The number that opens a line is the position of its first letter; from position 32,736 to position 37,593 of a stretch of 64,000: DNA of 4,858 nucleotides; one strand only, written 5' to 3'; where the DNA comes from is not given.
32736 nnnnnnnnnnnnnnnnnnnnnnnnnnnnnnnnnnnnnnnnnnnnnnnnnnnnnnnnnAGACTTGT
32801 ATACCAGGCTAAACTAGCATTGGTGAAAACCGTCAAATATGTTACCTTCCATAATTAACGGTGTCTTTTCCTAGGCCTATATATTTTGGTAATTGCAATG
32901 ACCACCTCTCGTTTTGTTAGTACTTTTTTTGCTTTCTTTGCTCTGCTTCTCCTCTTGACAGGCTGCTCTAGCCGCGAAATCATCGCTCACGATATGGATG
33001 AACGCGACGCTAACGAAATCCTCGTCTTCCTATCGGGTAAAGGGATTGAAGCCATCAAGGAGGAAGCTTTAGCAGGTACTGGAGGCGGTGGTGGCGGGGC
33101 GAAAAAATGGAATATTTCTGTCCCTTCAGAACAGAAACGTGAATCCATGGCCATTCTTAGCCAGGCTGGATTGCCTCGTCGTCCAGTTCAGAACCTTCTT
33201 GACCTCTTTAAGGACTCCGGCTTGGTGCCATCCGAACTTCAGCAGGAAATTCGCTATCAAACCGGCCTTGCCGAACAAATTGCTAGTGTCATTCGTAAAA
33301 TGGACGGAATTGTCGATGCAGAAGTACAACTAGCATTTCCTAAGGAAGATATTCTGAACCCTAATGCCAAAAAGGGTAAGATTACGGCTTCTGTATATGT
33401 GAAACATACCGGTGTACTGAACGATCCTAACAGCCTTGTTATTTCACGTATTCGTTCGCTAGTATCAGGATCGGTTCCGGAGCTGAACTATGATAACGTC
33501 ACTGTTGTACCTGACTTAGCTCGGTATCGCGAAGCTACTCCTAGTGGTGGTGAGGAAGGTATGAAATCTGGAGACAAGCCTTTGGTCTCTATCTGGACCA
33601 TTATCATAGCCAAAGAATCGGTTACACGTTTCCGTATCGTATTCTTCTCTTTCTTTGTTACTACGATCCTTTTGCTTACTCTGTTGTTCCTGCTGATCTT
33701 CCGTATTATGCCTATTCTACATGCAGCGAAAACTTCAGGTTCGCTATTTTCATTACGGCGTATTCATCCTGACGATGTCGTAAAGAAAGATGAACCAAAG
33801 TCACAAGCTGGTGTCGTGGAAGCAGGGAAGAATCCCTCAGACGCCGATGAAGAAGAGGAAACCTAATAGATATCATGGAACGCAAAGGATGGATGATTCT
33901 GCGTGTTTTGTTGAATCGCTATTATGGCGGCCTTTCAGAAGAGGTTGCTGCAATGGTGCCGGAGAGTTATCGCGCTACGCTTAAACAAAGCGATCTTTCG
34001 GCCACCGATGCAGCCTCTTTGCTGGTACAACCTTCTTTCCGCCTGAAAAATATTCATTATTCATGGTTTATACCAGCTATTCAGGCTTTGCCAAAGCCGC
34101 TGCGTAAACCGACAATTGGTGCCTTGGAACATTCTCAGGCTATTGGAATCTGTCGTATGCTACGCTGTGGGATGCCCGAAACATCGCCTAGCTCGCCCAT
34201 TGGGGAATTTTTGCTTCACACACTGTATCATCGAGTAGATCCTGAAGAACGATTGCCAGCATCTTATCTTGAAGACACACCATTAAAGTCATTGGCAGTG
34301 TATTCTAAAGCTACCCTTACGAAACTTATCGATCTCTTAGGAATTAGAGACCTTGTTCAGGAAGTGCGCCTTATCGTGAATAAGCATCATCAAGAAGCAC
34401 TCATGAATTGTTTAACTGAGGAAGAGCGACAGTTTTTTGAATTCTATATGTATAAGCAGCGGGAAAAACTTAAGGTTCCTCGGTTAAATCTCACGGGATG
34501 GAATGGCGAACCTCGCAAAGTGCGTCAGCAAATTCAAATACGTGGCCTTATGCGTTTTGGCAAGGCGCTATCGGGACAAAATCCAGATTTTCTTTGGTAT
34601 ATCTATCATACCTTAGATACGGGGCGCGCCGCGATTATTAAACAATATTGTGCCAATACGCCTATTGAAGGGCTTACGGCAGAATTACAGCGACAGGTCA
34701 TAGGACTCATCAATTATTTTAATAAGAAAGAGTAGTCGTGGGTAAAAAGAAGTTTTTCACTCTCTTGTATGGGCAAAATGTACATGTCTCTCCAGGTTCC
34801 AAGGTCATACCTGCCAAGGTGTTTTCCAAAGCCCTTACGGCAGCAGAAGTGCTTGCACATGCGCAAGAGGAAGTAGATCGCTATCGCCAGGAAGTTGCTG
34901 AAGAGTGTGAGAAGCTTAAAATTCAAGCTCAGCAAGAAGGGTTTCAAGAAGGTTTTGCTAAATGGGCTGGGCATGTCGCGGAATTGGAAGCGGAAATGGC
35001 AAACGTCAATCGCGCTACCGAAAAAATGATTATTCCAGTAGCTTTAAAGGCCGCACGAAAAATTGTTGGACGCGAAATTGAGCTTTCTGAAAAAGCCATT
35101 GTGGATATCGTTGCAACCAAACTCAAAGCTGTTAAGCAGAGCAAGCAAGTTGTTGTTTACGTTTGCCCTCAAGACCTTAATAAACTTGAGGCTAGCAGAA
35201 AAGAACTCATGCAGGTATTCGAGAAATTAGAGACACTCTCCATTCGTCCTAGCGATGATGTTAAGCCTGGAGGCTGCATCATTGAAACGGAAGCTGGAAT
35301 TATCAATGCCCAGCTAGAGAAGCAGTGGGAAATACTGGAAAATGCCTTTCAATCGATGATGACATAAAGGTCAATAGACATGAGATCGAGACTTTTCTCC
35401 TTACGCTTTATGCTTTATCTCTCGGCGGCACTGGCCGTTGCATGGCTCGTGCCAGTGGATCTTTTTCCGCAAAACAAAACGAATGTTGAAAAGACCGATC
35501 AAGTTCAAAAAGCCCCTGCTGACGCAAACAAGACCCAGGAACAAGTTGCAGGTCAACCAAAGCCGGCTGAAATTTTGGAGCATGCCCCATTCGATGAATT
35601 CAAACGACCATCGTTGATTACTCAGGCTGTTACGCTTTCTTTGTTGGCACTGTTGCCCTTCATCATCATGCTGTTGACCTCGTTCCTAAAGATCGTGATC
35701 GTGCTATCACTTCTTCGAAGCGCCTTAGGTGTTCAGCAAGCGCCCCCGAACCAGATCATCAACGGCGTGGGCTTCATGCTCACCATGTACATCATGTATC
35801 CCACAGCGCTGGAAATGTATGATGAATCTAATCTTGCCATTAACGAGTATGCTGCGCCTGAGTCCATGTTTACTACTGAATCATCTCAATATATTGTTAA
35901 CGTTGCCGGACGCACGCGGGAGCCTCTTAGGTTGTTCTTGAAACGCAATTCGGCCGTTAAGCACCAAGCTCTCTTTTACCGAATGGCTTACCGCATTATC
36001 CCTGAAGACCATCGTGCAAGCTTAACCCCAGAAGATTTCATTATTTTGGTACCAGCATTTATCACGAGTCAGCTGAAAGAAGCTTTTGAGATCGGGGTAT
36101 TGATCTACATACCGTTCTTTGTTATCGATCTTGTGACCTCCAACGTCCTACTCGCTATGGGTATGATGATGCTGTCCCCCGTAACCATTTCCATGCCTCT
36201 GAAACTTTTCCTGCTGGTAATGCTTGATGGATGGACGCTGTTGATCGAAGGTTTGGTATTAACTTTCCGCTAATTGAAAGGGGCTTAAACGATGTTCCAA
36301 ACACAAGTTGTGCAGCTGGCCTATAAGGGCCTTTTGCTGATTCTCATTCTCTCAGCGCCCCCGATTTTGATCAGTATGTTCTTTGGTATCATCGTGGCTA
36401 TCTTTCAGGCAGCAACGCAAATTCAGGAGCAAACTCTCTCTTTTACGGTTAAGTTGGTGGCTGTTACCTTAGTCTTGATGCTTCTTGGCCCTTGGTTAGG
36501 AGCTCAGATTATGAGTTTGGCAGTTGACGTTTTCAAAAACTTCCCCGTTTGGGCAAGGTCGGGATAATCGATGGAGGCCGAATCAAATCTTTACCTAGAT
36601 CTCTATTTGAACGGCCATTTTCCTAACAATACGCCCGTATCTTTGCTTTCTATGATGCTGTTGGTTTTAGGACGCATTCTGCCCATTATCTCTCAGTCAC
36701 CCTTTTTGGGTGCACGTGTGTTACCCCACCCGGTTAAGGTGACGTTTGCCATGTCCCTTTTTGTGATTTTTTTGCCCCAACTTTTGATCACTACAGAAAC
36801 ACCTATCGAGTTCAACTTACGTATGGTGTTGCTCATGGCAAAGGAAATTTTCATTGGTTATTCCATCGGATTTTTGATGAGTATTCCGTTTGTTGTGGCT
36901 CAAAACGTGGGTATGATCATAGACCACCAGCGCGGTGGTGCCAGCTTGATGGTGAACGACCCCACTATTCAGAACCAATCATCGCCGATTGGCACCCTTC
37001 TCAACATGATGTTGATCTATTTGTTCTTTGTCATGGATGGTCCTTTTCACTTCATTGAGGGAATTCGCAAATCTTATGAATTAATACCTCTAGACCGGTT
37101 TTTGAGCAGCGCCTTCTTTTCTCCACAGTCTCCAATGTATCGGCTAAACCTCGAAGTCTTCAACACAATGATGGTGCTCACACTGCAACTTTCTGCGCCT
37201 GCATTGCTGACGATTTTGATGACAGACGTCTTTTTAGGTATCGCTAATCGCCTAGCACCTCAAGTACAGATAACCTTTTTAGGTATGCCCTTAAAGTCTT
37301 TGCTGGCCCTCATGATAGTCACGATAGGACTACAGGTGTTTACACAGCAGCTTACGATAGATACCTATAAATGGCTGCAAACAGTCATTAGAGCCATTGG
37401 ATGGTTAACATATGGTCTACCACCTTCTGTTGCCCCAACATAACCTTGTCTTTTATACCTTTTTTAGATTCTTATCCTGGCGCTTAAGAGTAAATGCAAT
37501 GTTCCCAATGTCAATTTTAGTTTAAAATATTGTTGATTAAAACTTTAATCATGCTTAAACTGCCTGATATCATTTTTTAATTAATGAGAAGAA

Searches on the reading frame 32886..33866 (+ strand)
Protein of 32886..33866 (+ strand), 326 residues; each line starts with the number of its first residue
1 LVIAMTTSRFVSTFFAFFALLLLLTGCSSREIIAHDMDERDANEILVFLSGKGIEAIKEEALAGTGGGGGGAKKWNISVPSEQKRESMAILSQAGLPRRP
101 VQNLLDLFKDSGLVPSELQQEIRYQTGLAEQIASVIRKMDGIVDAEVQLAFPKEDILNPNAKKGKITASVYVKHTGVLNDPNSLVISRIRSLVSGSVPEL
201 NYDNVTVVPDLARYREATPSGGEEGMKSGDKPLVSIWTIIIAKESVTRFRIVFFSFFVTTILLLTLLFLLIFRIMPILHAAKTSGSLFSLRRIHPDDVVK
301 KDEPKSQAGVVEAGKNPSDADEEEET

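Call 64: search_protein_families(library=ncbifam, proteins=[window:32886-33866:+], max_evalue=0.00001)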
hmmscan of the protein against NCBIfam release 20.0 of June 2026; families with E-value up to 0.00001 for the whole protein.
window:32886-33866:+ (326 aa): 4 families
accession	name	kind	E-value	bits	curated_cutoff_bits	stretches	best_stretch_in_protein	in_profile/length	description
TIGR02544.1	III_secr_YscJ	equivalog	4.7e-51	173.3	161.95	1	13-215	3-191/193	type III secretion system inner membrane ring lipoprotein SctJ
NF011875.1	PRK15348.1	equivalog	1.5e-12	47.7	260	1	16-226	8-201/249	EscJ/YscJ/HrcJ family type III secretion inner membrane ring protein SsaJ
TIGR00206.1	fliF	equivalog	2.8e-11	43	129.75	1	77-210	86-215/555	flagellar basal-body MS-ring/collar protein FliF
NF011852.0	PRK15324.1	equivalog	3.5e-11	43.1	261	1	15-242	6-216/252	EscJ/YscJ/HrcJ family type III secretion inner membrane ring protein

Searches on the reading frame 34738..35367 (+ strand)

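Call 64: search_protein_families(library=ncbifam, proteins=[window:34738-35367:+], max_evalue=0.00001)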
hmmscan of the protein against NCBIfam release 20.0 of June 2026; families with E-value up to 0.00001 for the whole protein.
window:34738-35367:+ (209 aa): 10 families
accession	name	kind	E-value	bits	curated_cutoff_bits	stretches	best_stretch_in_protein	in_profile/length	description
NF004968.0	PRK06328.1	equivalog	1.4e-77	260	220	1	4-208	1-204/223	HrpE/YscL family type III secretion apparatus protein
NF005392.0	PRK06937.1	equivalog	4.6e-30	104.5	159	1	11-208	8-203/209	HrpE/YscL family type III secretion apparatus protein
TIGR02499.1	HrpE_YscL_not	equivalog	6.9e-25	88.1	78.7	1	22-191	2-165/166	type III secretion system stator protein SctL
TIGR03825.1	FliH_bacil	equivalog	1.2e-23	84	148.9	1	88-204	129-244/255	flagellar assembly protein FliH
NF005198.1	PRK06669.1-3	equivalog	6.5e-19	68.2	200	1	35-206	109-295/299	flagellar assembly protein FliH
NF004270.2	PRK05687.2-1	equivalog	5.8e-13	48.9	180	1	64-202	85-220/223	flagellar assembly protein FliH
NF005196.1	PRK06669.1-1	equivalog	3.9e-10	39.7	200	1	37-202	108-270/274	flagellar assembly protein FliH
NF004269.1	PRK05687.1-5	equivalog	1.1e-09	38.3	279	1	82-196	112-221/249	flagellar assembly protein FliH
NF006574.0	PRK09098.1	subfamily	3.1e-09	36.7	278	1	29-205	45-223/277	HrpE/YscL family type III secretion apparatus protein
NF004266.1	PRK05687.1-1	equivalog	4.1e-09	36.2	260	1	74-199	98-220/230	flagellar assembly protein FliH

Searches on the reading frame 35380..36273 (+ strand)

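Call 64: search_protein_families(library=ncbifam, proteins=[window:35380-36273:+], max_evalue=0.00001)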
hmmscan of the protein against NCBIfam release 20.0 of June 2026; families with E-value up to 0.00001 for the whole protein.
window:35380-36273:+ (297 aa): 4 families
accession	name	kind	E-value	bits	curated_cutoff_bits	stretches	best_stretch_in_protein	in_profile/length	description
NF009438.0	PRK12797.1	subfamily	1.4e-71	240.7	179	1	78-296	7-216/217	EscR/YscR/HrcR family type III secretion system export apparatus protein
TIGR01102.1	yscR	equivalog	5.7e-66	222.2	208.6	1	84-292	3-202/202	type III secretion system export apparatus subunit SctR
TIGR01103.1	fliP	equivalog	1.8e-53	181.3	217.45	1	86-296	2-197/197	flagellar type III secretion system pore protein FliP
NF009437.0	PRK12796.1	equivalog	4.8e-49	167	263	1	83-295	9-216/223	EscR/YscR/HrcR family type III secretion system export apparatus protein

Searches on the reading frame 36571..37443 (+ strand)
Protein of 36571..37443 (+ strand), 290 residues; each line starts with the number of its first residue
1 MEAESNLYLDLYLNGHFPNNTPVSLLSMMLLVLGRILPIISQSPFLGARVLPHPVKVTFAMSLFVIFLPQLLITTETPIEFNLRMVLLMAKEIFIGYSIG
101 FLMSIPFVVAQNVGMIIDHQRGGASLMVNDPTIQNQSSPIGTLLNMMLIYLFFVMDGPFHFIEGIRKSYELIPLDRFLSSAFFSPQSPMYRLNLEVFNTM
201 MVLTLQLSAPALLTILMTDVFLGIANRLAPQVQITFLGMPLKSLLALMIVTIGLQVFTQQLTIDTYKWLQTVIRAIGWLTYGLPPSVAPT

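Call 64: search_protein_families(library=ncbifam, proteins=[window:36571-37443:+], max_evalue=0.00001)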
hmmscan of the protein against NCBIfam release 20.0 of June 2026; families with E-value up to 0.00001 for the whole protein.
window:36571-37443:+ (290 aa): 5 families
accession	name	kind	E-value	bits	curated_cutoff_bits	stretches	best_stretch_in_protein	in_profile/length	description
TIGR01401.1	fliR_like_III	equivalog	2.5e-43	148.5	163.05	1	23-264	5-240/253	type III secretion system export apparatus subunit SctT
TIGR01400.1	fliR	equivalog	1.1e-39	136.6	168.6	1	27-265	2-234/245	flagellar biosynthetic protein FliR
NF009411.0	PRK12772.1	equivalog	1.1e-29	103.3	739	1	27-263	8-238/610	fused FliR family export protein/FlhB family type III secretion system protein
NF011876.0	PRK15349.1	equivalog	3.7e-20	72.9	275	1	31-256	20-236/259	EscT/YscT/HrcT family type III secretion system export apparatus protein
NF009416.1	PRK12780.1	equivalog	2.3e-12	47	306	1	24-270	5-246/247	flagellar biosynthesis protein FliR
